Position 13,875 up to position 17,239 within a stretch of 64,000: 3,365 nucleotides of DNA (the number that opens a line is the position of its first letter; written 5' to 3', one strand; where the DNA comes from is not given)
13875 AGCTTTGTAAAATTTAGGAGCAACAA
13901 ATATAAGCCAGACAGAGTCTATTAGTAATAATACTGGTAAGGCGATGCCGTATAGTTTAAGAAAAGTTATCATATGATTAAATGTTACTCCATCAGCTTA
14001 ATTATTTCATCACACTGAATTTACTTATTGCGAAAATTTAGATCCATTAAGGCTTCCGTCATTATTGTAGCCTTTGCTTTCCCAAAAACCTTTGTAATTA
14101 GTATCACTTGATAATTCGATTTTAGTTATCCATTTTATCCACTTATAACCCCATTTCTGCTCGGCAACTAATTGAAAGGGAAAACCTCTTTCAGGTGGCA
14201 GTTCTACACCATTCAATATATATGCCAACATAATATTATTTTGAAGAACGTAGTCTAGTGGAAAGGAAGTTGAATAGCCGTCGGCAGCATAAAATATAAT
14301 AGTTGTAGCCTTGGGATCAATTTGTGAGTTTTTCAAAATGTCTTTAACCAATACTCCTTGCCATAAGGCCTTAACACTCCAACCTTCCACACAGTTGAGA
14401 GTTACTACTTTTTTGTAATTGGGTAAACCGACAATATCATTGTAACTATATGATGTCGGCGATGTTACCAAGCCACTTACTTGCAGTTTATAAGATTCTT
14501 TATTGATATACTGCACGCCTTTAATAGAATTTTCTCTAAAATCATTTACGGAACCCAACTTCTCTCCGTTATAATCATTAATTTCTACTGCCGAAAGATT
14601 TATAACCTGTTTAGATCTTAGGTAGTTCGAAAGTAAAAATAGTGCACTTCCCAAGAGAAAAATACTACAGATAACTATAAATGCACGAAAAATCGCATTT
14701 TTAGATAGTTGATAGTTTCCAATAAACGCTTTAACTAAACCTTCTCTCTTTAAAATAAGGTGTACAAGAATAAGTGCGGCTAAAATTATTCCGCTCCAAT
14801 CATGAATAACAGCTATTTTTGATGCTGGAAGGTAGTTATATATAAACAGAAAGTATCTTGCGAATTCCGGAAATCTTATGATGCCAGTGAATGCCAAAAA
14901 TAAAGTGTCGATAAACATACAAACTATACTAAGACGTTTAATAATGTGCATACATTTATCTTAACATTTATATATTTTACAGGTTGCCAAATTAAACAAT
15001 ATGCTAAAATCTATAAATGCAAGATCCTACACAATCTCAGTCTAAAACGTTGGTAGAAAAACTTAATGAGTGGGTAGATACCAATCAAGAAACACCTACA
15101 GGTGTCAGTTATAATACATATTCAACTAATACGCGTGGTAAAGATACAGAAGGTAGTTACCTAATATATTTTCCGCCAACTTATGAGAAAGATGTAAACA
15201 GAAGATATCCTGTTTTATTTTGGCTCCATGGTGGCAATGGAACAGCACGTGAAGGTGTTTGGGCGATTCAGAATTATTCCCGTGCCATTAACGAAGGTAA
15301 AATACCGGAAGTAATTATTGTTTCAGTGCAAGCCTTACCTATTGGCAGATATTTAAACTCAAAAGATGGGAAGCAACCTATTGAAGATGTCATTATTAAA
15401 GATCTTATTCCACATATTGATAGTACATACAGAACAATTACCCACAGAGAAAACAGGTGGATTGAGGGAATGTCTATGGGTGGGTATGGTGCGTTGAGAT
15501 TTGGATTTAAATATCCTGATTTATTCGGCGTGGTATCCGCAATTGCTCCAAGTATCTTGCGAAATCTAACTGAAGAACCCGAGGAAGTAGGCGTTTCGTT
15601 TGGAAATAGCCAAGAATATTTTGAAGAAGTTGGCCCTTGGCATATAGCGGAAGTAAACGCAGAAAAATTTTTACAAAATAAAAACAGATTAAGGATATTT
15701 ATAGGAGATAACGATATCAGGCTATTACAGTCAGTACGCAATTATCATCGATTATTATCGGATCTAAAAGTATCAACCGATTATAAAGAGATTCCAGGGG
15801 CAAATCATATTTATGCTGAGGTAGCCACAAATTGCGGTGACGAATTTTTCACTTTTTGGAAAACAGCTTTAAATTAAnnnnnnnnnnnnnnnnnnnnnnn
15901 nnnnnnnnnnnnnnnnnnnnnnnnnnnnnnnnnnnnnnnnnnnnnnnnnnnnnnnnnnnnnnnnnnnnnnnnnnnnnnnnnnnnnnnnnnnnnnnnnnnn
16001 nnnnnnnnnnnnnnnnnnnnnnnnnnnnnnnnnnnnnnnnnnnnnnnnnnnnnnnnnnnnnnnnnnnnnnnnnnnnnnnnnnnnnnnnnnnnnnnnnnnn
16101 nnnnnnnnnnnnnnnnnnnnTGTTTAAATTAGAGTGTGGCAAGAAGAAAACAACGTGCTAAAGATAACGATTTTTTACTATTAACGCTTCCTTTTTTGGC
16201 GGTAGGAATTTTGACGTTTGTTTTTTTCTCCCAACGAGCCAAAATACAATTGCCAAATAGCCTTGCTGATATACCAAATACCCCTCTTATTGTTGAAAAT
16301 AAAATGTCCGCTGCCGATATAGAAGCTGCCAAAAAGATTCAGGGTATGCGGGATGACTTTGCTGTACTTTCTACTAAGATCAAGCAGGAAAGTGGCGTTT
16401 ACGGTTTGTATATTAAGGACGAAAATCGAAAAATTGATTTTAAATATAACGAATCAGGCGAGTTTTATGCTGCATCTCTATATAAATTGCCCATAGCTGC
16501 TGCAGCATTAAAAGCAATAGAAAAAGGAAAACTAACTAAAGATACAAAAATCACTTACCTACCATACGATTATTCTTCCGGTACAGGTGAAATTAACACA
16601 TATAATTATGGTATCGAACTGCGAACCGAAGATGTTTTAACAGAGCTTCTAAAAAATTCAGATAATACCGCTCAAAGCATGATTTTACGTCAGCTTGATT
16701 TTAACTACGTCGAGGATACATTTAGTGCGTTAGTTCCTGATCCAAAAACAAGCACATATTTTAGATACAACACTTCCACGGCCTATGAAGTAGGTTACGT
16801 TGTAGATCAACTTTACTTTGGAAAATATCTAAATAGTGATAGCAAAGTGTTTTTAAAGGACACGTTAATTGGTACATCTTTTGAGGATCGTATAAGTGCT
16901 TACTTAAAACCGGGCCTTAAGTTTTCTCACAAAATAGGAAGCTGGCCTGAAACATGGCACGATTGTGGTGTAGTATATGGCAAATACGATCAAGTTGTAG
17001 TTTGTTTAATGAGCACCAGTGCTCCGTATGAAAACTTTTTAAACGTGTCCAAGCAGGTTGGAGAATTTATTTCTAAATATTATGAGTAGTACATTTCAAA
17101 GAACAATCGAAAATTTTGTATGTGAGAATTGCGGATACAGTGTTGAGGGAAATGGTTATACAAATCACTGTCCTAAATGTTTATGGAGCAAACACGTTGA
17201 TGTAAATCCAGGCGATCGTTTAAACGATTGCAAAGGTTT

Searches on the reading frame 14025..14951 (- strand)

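Call 32: search_protein_families(library=pfam, proteins=[window:14025-14951:-], max_evalue=0.001)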
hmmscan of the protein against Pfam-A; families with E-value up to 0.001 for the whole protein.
window:14025-14951:- (308 aa): 2 families
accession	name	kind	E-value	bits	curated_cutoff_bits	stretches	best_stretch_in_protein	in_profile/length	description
PF00174.25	Oxidored_molyb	-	2.8e-35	121.8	24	1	146-290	4-169/169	Oxidoreductase molybdopterin binding domain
PF14358.11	DUF4405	-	0.00011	23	26.7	1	10-67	4-64/66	Domain of unknown function (DUF4405)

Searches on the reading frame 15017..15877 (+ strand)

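Call 32: search_protein_families(library=pfam, proteins=[window:15017-15877:+], max_evalue=0.001)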
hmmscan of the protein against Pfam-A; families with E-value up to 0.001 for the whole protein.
window:15017-15877:+ (286 aa): 2 families
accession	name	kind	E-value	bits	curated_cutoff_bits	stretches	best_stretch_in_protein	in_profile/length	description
PF00756.26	Esterase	-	1e-20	75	22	1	49-285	11-244/251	Putative esterase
PF00326.27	Peptidase_S9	-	6.3e-05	23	22.6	1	128-269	46-192/213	Prolyl oligopeptidase family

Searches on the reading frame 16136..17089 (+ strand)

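Call 32: search_protein_families(library=pfam, proteins=[window:16136-17089:+], max_evalue=0.001)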
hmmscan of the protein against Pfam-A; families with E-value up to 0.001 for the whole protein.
window:16136-17089:+ (317 aa): 2 families
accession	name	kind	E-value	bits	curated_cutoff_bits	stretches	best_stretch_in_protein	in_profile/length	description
PF13354.11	Beta-lactamase2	-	7.3e-38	130.5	22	1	90-290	1-211/214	Beta-lactamase enzyme family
PF00905.27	Transpeptidase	-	0.00038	20.2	22.1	1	107-195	37-122/299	Penicillin binding protein transpeptidase domain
